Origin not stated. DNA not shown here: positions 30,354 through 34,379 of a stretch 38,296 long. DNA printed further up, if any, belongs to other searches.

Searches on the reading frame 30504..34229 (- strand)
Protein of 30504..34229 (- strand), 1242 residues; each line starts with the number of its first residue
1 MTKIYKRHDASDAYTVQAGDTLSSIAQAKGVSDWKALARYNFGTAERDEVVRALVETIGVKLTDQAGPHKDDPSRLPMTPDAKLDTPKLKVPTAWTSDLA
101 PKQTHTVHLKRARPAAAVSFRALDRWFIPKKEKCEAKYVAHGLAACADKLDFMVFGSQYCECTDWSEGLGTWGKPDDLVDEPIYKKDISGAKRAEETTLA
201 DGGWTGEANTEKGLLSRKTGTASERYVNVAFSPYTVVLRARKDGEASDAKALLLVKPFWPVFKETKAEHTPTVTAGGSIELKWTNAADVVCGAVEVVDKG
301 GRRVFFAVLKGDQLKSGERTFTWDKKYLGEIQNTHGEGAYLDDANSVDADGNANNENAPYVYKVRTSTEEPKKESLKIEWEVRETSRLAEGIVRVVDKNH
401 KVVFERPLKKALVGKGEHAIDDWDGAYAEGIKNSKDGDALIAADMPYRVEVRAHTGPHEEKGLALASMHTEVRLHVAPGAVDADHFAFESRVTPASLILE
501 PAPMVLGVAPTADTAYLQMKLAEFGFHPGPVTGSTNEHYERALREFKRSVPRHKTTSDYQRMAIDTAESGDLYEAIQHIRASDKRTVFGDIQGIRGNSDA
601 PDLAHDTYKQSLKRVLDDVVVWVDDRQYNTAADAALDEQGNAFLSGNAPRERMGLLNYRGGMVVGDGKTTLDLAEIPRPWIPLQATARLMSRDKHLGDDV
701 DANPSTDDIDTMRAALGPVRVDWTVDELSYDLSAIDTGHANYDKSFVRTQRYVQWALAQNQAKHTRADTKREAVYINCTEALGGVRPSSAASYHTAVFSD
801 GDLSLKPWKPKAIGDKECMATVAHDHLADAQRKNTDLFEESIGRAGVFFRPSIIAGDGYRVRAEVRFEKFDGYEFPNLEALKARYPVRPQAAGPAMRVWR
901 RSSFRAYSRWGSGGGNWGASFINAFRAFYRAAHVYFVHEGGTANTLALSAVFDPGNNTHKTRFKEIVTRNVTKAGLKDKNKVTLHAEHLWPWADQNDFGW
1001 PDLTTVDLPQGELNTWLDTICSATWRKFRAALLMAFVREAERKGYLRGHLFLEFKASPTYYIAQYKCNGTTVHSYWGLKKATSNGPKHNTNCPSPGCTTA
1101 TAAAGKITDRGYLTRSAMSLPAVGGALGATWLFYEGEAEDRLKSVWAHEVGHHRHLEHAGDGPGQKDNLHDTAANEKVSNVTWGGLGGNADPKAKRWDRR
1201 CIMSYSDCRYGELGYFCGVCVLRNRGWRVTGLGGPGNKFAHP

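Call 31: search_protein_families(library=pfam, max_evalue=0.001, proteins=[window:30504-34229:-])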
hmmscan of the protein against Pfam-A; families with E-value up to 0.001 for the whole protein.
window:30504-34229:- (1242 aa): 2 families
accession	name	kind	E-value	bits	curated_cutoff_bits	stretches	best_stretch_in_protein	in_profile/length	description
PF03020.21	LEM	-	1.6e-05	24.8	24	1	516-545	9-38/40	LEM domain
PF01476.26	LysM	-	5.5e-05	23.5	20.9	1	14-41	1-27/43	LysM domain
